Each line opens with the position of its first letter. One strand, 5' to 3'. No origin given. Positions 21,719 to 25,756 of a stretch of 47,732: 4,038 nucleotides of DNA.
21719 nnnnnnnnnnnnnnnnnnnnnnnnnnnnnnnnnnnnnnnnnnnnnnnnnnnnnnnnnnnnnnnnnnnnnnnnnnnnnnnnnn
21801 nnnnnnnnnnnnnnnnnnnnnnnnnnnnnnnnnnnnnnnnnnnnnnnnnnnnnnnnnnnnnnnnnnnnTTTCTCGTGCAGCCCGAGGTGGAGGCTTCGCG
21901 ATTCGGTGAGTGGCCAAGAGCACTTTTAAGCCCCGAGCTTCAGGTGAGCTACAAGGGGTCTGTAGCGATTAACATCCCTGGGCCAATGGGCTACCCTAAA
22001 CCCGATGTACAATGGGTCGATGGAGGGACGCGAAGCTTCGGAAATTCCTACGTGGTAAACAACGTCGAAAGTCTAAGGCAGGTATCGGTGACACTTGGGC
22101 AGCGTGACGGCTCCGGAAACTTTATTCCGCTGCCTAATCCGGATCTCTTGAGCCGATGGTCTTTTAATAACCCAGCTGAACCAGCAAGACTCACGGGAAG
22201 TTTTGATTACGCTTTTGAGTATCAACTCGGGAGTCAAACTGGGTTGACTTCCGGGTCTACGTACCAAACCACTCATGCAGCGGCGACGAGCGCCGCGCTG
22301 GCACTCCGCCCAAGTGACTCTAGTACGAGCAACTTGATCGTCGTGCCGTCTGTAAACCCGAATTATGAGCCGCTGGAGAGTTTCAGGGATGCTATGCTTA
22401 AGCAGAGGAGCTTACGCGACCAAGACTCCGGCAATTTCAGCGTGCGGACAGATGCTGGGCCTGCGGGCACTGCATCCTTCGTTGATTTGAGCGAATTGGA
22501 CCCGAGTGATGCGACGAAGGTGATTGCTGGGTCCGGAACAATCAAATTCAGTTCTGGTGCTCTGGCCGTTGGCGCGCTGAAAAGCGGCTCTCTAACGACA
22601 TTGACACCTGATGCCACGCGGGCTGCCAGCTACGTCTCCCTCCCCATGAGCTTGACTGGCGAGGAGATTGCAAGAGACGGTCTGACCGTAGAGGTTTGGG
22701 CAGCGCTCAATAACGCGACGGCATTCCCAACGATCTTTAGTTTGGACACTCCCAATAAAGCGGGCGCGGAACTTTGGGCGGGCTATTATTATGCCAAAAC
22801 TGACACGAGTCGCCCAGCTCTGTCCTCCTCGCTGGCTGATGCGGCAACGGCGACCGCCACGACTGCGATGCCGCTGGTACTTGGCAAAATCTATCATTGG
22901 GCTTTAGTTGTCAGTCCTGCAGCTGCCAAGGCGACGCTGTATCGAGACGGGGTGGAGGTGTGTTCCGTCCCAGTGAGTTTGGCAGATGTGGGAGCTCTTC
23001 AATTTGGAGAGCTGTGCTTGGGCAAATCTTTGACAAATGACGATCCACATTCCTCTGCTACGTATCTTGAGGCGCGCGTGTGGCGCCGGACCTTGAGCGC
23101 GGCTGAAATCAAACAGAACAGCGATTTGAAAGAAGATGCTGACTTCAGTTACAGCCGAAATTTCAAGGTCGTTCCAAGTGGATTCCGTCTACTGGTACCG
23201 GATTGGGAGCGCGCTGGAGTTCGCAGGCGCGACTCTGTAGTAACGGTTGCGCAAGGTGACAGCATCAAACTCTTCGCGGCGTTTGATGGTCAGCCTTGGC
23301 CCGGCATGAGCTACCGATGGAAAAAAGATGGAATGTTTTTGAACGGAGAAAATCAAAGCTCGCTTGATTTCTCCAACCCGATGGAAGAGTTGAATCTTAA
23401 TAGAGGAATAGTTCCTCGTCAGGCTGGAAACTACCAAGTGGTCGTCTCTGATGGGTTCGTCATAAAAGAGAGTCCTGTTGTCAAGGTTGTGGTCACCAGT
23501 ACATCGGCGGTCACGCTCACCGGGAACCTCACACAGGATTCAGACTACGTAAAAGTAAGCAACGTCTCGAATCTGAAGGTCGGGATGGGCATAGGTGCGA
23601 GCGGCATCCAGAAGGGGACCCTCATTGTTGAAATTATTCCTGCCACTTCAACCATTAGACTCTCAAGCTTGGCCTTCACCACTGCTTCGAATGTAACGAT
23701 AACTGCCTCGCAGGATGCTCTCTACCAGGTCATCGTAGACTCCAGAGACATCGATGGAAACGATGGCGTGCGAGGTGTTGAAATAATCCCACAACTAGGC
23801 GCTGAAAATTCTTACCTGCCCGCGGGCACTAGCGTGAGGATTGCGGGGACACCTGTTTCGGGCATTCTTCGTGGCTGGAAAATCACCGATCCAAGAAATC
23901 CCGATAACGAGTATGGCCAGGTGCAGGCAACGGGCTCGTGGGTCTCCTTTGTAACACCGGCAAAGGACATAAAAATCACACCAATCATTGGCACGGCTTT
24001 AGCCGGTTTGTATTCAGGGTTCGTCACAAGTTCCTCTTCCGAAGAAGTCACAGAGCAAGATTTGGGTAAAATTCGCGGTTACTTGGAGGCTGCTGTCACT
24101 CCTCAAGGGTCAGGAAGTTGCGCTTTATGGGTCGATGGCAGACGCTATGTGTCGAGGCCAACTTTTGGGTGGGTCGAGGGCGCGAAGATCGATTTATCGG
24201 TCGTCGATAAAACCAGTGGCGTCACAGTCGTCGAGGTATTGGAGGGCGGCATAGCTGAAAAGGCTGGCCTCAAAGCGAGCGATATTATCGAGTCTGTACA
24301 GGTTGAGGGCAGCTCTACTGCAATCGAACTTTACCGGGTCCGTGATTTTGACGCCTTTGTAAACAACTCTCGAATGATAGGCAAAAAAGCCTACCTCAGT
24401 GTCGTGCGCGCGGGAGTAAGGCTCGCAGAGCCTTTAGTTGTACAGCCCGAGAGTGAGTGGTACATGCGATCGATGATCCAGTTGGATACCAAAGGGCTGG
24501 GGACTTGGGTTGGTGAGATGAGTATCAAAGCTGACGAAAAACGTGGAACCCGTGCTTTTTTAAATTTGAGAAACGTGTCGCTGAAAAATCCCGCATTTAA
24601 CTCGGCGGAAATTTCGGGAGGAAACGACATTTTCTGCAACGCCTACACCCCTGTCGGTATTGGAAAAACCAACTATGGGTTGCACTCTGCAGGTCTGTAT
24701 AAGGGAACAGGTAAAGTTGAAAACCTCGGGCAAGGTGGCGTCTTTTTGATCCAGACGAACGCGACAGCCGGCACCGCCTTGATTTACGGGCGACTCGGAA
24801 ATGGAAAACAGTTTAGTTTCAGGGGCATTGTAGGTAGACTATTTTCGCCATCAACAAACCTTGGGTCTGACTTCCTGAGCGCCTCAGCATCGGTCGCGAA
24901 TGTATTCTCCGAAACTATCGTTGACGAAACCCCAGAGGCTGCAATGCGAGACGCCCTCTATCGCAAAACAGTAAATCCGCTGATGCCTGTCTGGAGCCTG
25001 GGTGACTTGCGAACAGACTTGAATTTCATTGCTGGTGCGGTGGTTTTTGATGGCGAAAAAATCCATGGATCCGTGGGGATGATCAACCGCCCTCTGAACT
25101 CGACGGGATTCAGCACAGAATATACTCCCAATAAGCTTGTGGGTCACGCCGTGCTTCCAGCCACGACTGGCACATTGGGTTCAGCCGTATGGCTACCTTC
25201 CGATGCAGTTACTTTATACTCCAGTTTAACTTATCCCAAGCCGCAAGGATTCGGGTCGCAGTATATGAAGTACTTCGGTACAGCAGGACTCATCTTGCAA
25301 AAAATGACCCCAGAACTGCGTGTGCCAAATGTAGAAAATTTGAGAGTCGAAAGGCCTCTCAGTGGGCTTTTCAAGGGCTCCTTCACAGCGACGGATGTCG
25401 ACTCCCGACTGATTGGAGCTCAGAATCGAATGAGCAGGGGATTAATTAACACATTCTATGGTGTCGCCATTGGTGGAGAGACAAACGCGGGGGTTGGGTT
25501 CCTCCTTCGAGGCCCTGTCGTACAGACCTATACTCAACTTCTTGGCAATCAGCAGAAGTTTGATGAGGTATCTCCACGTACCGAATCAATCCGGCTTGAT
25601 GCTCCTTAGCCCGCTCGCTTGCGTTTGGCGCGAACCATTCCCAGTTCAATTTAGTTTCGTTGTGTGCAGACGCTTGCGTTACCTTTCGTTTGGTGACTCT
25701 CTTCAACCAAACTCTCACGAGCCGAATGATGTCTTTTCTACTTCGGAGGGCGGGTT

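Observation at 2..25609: A 25.6-kb single ORF (>=8,535 aa) combining RCC1, NHL, Ig-like, LamG and PDZ domains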

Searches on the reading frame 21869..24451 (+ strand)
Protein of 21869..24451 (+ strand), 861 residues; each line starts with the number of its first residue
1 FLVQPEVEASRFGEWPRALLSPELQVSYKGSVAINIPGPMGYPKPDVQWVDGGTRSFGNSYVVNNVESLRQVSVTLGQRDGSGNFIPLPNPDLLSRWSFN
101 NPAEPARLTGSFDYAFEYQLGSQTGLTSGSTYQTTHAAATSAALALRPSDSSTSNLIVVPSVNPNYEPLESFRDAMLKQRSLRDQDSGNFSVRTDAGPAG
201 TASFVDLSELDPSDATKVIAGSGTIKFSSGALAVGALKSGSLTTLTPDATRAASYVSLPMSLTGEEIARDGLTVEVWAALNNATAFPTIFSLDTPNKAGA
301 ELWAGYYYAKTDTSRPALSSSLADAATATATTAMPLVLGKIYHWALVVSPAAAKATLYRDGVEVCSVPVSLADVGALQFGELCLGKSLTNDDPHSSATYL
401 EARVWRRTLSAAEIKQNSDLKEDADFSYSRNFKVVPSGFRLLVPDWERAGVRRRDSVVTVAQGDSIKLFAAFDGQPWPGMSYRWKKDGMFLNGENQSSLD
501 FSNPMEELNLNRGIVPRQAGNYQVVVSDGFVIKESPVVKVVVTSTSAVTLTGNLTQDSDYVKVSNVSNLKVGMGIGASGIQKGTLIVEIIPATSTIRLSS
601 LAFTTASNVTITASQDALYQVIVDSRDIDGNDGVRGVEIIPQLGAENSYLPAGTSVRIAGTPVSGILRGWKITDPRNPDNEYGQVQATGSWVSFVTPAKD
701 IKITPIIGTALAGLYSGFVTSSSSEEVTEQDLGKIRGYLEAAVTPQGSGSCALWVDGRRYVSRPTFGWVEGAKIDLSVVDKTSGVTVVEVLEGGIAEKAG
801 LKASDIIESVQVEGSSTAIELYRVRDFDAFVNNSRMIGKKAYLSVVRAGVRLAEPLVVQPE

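Call 86: search_solved_structures(query=window:21869-24451:+, max_evalue=1)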
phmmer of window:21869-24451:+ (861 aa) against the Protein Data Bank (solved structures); distinct sequences matched with E-value up to 1: 5.
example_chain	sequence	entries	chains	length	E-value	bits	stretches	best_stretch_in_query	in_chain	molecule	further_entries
6j6y_A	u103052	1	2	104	0.12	13.5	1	452-528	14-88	Fibroblast growth factor receptor 4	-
7ysw_C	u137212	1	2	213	0.45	11.7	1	452-529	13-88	Fibroblast growth factor receptor 4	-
1ry7_B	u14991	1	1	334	0.56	11.4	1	438-544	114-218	Fibroblast growth factor receptor 3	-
3grw_A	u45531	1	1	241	0.71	11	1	443-544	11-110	Fibroblast growth factor receptor 3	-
7ysu_C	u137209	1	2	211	0.91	10.7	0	444-544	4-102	Fibroblast growth factor receptor 3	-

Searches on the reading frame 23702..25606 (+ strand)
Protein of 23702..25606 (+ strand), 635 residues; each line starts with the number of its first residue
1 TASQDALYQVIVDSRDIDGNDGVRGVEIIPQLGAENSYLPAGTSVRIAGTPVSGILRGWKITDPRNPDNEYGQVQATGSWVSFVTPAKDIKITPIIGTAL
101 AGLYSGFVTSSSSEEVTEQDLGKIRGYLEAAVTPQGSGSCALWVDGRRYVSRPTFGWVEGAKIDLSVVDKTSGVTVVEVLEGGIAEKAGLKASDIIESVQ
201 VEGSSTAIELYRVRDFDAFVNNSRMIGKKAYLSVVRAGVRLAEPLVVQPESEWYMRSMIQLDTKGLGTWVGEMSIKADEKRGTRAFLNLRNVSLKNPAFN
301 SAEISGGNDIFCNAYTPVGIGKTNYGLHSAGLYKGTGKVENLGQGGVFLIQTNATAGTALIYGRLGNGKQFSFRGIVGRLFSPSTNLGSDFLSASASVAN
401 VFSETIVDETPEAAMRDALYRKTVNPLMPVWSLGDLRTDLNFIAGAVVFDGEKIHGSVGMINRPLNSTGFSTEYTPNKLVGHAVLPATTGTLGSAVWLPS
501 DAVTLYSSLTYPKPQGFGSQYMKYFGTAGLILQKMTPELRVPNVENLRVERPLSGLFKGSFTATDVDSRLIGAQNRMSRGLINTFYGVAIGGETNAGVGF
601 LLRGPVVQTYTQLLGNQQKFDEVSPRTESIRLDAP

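Call 16: search_protein_families(library=pfam, proteins=[window:23702-25606:+], max_evalue=0.05)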
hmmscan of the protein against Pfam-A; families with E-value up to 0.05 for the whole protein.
window:23702-25606:+ (635 aa): 3 families
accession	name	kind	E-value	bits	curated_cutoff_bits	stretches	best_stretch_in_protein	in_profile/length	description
PF17820.7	PDZ_6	-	0.003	17.7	27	1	176-199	2-25/54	PDZ domain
PF13180.12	PDZ_2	-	0.0057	17.3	27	1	165-238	5-71/80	PDZ domain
PF00595.29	PDZ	-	0.02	15.7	23.2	1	169-199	22-52/81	PDZ domain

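Call 17: find_homologous_proteins(query=window:23702-25606:+, max_evalue=0.001)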
Query window:23702-25606:+ (635 aa): 4 proteins with E <= 0.001 among 8000 candidates.
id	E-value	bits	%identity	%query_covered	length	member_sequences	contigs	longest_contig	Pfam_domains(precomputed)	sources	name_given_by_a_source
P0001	5.7e-199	681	70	67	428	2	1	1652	-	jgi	jgi:hypothetical protein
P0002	7.0e-196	670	56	94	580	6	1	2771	-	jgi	jgi:hypothetical protein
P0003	2.3e-121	424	56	61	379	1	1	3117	-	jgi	jgi:hypothetical protein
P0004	5.3e-109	383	77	36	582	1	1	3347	PF00595.30,PF13385.14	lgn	-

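Call 18: search_protein_families(library=ncbifam, proteins=[window:23702-25606:+], max_evalue=0.05)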
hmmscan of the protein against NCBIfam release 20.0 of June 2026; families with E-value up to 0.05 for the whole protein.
window:23702-25606:+ (635 aa): 11 families
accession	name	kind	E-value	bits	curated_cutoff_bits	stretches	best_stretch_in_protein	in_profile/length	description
TIGR02037.1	degP_htrA_DO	subfamily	7.1e-06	25.2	416.2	1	168-279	255-359/434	Do family serine endopeptidase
NF041521.1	HhoA_HhoB_HtrA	equivalog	0.00099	18.5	450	1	167-238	258-322/335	HhoA/HhoB/HtrA family serine endopeptidase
NF045589.1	Cterm_S41_CtpB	exception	0.0012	17.6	633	1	152-207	110-163/416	carboxyl-terminal processing protease CtpB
NF008147.1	PRK10898.1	equivalog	0.0027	16.9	408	1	166-210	273-317/352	outer membrane-stress sensor serine endopeptidase DegS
NF041199.1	trx7_PDZ_seleno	equivalog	0.014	14.3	300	1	174-242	319-385/390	Trx7/PDZ domain-containing (seleno)protein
NF045590.1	Cterm_S41_CtpC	exception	0.014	14.2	665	1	154-206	111-161/418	carboxyl-terminal processing protease CtpC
NF008189.1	PRK10942.1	equivalog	0.018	13.5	720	1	154-207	394-447/477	serine endoprotease DegP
NF047968.1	SerProtHtrA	equivalog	0.029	13.7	470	1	169-202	286-319/357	serine protease HtrA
TIGR00225.1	prc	subfamily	0.03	13.4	218.6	1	164-206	54-94/335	C-terminal processing peptidase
NF050055.1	SerProtHtrAMycob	equivalog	0.043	12.7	800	0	169-251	427-500/502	serine protease HtrA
NF040960.1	MamE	equivalog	0.044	12.3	800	0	170-238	593-655/659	magnetosome formation protease MamE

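Call 48: predict_structure(alignment_id=A1)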
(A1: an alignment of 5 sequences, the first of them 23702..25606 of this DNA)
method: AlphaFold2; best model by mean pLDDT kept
length: 635 residues; sequences in the alignment: 5
mean_pLDDT: 29.2   pTM: 0.21
mean pLDDT of the five models: 29.2, 28.9, 28.2, 28.1, 27.5
residues with pLDDT >= 90: 0; 70-90: 5; 50-70: 51; < 50: 579
segments of 3 or more residues with pLDDT < 50: 1-58, 75-85, 92-194, 211-226, 249-635
pLDDT, mean of each block of 10 residues (from residue 1): 23 29 28 32 40 41 57 47 47 40 22 23 23 24 25 23 22 22 37 52 57 37 47 63 61 27 26 27 28 27 25 23 22 21 27 29 31 26 24 22 23 27 23 25 26 26 27 24 24 23 21 22 20 19 20 23 25 23 24 24 22 21 23 21
secondary structure, 60 per line:
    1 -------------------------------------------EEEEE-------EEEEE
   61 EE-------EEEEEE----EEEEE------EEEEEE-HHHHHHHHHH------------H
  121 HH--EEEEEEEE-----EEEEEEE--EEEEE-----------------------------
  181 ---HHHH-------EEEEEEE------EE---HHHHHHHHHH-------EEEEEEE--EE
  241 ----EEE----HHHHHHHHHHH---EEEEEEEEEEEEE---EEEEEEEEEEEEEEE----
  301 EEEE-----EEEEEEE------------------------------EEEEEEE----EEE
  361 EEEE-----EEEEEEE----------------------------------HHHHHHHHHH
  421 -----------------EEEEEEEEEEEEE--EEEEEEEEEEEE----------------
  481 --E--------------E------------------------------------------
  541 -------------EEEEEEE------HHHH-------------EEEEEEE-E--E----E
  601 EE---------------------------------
elements in order: E44-48 E56-62 E70-75 E80-84 E91-96 H98-107 E125-132 E138-144 E147-151 H184-187 E195-201 H213-222 E230-236 E245-247 H252-262 E266-278 E282-296 E301-304 E310-316 E347-353 E358-364 E370-376 H411-420 E438-450 E453-464 E554-560 H567-570 E584-590 E600-602

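Call 94: search_protein_families(library=pfam, proteins=[P0002, P0004], max_evalue=0.1)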
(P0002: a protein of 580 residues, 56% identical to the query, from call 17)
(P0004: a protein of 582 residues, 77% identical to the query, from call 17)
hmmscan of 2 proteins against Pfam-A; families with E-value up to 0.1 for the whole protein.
P0002 (580 aa): 1 family
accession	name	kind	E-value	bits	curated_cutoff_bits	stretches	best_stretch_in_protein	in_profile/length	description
PF17820.7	PDZ_6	-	0.011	16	27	1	141-161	5-25/54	PDZ domain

P0004 (582 aa): 5 families
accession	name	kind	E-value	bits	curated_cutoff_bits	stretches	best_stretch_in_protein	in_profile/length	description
PF13385.13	Laminin_G_3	-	3.8e-14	53.5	27.6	1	6-155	12-151/151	Concanavalin A-like lectin/glucanases superfamily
PF00595.29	PDZ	-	2.4e-06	28.2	23.2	1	520-549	21-51/81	PDZ domain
PF13927.12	Ig_3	-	0.0007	20.5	30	1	197-267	10-77/78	Immunoglobulin domain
PF17820.7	PDZ_6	-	0.0016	18.6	27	1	527-547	2-22/54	PDZ domain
PF07679.22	I-set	-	0.054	14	23.7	0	196-269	8-78/90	Immunoglobulin I-set domain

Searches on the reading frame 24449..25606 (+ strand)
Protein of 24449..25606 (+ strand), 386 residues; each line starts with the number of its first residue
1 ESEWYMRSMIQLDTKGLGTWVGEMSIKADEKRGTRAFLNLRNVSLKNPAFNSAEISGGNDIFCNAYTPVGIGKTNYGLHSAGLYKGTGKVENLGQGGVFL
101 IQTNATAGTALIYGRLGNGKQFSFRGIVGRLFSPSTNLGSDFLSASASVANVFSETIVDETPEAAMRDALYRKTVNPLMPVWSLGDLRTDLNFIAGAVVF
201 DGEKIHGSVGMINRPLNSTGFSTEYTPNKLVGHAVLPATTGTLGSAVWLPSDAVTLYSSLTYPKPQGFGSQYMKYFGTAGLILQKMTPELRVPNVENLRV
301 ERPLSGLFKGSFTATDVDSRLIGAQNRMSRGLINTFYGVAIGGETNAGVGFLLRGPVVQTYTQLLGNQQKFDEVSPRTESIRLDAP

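Call 30: find_related_loci(query=A2, collection=genome_contigs, flank=10000)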
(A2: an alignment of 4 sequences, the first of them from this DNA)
Query A2 (386 aa) in genome_contigs; peptide patterns used: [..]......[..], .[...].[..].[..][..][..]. (x = any residue, [..] = any of these).
40 stretches matched a pattern; 1 encode a relative of the query (tblastn E <= 1e-3); 1 distinct loci.
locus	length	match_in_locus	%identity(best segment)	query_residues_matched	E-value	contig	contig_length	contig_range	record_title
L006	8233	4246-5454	74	2-386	0e+0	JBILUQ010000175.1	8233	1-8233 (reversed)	MAG: Chthoniobacteraceae bacterium isolate ME2018-08-06_3300044608_group8_bin90 Rohwer_bin2557_scaffold_963_c1, whole ge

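Call 32: search_solved_structures(query=A2, max_evalue=10, show_alignments=2)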
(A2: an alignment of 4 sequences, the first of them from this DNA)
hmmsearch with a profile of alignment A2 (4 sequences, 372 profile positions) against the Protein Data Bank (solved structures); distinct sequences matched with E-value up to 10: 2.
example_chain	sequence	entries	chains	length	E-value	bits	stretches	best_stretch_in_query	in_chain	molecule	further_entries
2woe_A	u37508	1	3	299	1.4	11.2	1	309-349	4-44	ADP-RIBOSYL-[DINITROGEN REDUCTASE] GLYCOHYDROLASE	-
2woc_A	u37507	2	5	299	1.4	11.2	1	309-349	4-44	ADP-RIBOSYL-[DINITROGEN REDUCTASE] GLYCOHYDROLASE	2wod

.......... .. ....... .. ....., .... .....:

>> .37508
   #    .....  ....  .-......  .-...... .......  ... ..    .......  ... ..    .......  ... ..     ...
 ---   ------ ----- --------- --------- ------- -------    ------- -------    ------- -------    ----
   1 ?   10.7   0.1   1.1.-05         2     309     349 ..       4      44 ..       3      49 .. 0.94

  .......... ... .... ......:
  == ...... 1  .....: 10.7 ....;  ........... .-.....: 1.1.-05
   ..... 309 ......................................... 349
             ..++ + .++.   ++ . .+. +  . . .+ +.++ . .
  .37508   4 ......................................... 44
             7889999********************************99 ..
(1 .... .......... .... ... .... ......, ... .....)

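Call 69: find_homologous_proteins(query=A5, max_evalue=0.001)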
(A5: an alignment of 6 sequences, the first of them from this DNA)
Query A5 (6 sequences) (386 aa, profile of the alignment): 5 proteins with E <= 0.001 among 8000 candidates.
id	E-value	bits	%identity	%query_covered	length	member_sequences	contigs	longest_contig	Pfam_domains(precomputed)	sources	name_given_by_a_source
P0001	6.4e-187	639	72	99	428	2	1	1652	-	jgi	jgi:hypothetical protein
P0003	1.2e-180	619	56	100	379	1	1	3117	-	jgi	jgi:hypothetical protein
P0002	5.8e-171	587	55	100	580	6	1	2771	-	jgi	jgi:hypothetical protein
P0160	8.5e-91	323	71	57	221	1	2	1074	-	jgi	jgi:hypothetical protein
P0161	6.0e-46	175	26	60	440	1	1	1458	-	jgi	jgi:hypothetical protein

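Call 73: find_related_loci(query=A2, collection=metagenome_contigs, flank=10000)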
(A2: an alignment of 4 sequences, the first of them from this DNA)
Query A2 (386 aa) in metagenome_contigs; peptide patterns used: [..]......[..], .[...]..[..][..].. (x = any residue, [..] = any of these).
154 stretches matched a pattern, but none encodes a relative of the query by tblastn (E <= 1e-3).

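Call 94: search_protein_families(library=pfam, proteins=[P0161, L006:3604-4300:+], max_evalue=0.1)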
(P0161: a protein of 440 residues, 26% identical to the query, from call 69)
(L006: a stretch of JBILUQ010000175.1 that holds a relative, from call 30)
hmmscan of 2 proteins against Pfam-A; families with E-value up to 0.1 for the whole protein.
P0161 (440 aa): 0 families

L006:3604-4300:+ (232 aa): 3 families
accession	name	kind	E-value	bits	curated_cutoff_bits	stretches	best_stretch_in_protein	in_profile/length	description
PF13180.12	PDZ_2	-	1e-06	29.3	27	1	127-204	3-73/80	PDZ domain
PF00595.29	PDZ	-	0.0004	21.2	23.2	1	127-162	16-51/81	PDZ domain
PF17820.7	PDZ_6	-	0.0012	19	27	1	140-160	2-22/54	PDZ domain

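Call 97: search_protein_families(library=pfam, proteins=[L006:5789-7702:-], max_evalue=0.01)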
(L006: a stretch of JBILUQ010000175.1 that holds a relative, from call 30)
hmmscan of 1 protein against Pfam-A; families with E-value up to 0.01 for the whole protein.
L006:5789-7702:- (638 aa): 0 families
